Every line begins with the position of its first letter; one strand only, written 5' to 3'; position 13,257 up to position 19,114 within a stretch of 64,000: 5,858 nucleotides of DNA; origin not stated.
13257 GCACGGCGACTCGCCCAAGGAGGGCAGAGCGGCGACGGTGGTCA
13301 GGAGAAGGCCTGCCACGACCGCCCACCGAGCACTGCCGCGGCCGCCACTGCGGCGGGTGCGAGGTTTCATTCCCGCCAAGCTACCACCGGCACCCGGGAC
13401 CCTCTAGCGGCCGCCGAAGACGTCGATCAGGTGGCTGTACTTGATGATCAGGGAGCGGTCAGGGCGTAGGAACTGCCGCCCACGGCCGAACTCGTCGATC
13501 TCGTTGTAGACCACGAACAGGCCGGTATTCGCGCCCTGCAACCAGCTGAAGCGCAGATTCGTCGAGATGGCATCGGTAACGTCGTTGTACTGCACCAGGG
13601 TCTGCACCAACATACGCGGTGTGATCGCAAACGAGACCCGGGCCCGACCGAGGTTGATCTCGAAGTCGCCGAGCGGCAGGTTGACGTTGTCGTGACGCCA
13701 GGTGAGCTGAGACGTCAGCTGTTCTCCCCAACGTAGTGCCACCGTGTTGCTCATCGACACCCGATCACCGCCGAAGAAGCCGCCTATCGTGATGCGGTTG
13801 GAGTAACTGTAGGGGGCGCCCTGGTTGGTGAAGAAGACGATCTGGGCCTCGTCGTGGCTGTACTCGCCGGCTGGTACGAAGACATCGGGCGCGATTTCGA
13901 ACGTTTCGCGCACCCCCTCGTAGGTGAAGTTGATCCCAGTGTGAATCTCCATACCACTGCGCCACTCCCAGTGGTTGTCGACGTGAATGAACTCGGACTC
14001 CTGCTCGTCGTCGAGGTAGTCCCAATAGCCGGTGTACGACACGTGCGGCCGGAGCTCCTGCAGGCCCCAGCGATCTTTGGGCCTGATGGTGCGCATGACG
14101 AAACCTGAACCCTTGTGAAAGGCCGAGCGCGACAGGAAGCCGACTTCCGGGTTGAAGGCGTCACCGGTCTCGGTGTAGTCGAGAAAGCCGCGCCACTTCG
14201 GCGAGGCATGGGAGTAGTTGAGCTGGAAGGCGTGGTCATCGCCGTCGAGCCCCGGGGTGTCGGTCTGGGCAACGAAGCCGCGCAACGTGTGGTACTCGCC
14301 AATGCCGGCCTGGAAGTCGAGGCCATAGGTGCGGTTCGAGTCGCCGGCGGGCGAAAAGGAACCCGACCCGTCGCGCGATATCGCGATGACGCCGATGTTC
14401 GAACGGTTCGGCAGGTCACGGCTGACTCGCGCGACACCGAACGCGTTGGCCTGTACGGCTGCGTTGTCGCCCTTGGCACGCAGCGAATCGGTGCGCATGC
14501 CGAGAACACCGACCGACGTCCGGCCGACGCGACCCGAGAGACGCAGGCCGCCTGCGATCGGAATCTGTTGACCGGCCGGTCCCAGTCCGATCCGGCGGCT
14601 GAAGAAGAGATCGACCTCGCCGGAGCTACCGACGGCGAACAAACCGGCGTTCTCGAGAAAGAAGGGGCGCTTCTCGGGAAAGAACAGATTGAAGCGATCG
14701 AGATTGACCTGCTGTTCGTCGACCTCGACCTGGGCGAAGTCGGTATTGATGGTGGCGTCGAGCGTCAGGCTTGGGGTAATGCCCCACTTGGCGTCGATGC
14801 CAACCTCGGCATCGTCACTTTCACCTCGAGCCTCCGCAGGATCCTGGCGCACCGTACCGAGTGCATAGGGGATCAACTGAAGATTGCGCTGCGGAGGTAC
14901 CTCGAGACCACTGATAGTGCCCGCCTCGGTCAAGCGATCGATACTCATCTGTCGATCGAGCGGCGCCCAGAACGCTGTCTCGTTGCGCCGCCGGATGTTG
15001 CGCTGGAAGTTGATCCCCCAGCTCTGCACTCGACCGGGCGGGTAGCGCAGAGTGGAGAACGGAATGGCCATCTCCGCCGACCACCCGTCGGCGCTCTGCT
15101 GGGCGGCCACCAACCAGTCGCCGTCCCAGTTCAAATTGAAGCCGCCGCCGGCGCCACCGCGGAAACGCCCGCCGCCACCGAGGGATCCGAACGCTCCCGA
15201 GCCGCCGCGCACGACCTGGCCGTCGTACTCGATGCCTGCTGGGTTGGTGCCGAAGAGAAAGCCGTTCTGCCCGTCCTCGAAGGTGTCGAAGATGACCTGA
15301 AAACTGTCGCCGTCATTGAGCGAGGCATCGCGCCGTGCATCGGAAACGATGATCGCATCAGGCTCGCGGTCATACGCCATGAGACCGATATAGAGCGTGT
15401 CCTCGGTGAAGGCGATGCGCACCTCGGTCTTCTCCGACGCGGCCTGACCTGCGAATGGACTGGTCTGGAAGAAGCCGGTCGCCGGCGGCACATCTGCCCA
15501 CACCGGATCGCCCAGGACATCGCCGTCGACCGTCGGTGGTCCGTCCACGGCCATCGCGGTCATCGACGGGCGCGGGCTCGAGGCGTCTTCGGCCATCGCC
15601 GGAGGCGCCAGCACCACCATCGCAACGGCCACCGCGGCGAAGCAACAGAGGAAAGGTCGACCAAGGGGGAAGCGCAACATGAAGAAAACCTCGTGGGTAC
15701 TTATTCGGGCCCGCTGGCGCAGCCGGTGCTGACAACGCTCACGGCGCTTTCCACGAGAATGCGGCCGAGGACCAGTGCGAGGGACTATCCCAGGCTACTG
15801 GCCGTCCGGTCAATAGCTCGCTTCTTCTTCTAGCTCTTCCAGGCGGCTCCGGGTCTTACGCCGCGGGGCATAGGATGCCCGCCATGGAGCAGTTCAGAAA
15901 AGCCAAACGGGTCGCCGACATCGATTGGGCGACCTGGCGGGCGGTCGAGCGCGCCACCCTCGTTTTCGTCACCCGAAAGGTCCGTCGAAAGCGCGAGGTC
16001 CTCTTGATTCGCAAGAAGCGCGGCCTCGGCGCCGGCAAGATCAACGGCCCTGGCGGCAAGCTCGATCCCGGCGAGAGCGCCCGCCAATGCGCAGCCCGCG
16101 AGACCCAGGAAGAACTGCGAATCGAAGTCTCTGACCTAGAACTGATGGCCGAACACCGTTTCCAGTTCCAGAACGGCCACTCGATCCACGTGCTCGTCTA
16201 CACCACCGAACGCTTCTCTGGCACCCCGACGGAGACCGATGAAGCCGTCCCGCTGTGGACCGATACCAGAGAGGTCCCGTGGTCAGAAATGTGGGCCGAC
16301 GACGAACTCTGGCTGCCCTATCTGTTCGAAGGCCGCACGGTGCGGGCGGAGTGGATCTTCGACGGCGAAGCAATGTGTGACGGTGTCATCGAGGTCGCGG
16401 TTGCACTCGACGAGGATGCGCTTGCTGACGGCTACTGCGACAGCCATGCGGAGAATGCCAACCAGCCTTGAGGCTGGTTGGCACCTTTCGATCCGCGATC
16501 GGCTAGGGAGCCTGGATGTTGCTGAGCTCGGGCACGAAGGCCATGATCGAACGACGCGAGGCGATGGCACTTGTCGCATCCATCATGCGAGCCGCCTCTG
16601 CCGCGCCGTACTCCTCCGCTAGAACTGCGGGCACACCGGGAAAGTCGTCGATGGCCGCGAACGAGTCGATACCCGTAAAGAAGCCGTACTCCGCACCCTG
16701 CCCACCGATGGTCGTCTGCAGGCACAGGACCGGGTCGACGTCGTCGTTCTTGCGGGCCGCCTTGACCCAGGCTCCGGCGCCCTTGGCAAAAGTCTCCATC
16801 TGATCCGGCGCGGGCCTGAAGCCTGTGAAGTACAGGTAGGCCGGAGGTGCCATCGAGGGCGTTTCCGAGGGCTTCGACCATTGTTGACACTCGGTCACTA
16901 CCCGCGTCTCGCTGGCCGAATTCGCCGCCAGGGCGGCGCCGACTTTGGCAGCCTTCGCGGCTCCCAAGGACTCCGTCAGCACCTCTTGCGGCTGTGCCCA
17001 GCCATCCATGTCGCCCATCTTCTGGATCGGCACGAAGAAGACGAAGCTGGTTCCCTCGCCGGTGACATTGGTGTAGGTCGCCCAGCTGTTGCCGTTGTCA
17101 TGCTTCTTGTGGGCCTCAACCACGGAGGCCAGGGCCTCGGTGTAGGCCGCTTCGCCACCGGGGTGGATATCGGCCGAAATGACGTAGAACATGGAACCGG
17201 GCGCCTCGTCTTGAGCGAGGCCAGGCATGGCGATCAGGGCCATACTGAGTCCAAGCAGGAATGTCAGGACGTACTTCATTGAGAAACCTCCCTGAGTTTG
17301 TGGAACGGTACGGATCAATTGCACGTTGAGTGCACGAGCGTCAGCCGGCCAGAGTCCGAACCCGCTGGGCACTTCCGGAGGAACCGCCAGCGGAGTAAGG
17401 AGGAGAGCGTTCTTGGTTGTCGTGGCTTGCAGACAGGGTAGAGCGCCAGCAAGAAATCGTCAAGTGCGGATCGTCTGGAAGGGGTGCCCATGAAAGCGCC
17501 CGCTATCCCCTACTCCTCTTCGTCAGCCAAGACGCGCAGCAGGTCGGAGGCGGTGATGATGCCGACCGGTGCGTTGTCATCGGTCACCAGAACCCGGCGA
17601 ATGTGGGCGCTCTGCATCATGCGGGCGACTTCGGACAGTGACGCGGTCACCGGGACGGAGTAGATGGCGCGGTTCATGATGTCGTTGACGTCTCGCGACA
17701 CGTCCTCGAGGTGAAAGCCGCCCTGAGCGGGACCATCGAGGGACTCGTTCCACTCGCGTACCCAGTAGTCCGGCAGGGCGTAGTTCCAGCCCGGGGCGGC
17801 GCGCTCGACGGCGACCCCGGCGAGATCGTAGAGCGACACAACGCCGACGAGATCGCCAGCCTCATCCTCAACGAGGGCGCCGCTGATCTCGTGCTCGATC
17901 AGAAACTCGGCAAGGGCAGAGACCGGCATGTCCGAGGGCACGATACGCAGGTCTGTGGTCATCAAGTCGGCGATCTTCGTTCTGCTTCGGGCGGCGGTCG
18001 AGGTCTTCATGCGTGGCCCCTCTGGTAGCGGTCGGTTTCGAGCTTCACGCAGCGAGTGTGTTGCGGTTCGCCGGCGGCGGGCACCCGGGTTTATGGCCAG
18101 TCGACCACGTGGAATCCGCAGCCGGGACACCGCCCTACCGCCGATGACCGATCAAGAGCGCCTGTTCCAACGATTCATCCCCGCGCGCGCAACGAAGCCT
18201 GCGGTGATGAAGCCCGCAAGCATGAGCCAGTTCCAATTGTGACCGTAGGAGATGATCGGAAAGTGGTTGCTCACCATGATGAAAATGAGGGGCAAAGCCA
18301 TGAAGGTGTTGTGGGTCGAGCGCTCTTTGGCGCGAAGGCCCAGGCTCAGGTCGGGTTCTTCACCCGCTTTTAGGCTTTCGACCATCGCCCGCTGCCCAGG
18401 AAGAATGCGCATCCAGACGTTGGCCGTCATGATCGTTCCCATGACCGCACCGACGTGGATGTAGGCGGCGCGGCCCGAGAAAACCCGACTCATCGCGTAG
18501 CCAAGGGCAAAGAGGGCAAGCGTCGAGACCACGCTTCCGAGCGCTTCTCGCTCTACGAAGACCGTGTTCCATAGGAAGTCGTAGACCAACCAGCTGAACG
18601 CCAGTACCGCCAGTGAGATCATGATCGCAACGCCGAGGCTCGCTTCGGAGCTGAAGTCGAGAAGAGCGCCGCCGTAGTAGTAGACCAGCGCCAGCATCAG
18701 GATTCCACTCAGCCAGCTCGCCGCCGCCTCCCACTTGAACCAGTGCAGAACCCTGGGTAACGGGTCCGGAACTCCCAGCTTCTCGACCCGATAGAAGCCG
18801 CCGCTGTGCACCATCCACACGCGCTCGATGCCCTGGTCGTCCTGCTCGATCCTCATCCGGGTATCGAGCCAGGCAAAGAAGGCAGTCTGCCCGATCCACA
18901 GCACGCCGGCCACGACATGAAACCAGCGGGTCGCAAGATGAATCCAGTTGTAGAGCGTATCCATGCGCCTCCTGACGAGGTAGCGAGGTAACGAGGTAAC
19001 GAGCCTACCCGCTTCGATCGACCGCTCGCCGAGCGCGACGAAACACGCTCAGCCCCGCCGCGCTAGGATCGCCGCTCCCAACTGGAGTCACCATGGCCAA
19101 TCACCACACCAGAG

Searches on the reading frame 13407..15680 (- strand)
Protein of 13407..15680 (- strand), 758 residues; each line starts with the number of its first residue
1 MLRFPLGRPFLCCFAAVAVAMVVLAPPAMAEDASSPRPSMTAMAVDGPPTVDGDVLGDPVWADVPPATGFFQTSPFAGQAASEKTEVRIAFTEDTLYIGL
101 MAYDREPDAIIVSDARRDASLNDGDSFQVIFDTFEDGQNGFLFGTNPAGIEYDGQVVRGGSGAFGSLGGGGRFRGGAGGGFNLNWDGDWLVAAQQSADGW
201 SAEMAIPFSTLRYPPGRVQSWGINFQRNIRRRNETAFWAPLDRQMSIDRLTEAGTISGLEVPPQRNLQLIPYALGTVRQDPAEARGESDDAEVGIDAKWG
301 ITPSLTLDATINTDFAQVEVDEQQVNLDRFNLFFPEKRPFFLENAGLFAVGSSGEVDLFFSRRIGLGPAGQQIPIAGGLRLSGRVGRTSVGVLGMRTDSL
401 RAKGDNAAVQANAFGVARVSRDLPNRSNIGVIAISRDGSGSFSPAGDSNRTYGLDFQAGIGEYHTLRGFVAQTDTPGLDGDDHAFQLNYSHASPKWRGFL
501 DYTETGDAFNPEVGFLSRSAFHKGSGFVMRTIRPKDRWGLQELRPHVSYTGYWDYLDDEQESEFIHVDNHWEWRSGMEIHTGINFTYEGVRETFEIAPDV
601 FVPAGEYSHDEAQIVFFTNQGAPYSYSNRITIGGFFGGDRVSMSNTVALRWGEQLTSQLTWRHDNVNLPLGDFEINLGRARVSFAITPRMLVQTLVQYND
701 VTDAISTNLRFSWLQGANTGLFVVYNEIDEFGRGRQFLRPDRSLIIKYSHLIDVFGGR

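Call 32: search_protein_families(library=pfam, proteins=[window:13407-15680:-], max_evalue=0.001)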
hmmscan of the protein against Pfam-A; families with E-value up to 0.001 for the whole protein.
window:13407-15680:- (758 aa): 1 family
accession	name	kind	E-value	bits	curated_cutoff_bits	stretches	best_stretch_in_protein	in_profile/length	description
PF19313.5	DUF5916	-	9.9e-26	91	22.6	1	263-371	2-101/572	Domain of unknown function (DUF5916)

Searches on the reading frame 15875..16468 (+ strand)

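Call 47: search_protein_families(library=pfam, proteins=[window:15875-16468:+], max_evalue=0.001)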
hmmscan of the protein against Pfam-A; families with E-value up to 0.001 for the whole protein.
window:15875-16468:+ (198 aa): 2 families
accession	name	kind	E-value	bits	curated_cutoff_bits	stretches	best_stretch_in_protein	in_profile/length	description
PF00293.34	NUDIX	-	3.3e-16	59.9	21.1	1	27-138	5-122/134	NUDIX domain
PF14815.12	NUDIX_4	-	0.00022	21.4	35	1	40-119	10-86/113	NUDIX domain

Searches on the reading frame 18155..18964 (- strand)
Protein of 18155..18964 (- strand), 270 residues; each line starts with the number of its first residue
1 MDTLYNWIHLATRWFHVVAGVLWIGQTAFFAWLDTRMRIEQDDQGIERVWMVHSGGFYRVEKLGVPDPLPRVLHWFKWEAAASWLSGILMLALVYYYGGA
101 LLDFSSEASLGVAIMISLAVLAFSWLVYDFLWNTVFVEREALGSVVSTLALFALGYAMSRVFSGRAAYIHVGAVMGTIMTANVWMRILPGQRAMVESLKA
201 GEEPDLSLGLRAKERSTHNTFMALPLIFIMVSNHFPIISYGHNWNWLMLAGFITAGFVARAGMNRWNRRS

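Call 47: search_protein_families(library=pfam, proteins=[window:18155-18964:-], max_evalue=0.001)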
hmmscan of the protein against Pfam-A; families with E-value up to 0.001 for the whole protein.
window:18155-18964:- (270 aa): 1 family
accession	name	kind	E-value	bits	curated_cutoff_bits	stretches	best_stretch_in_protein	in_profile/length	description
PF06181.16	Urate_ox_N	-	5.8e-85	285.7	26.9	1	4-267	3-271/295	Urate oxidase N-terminal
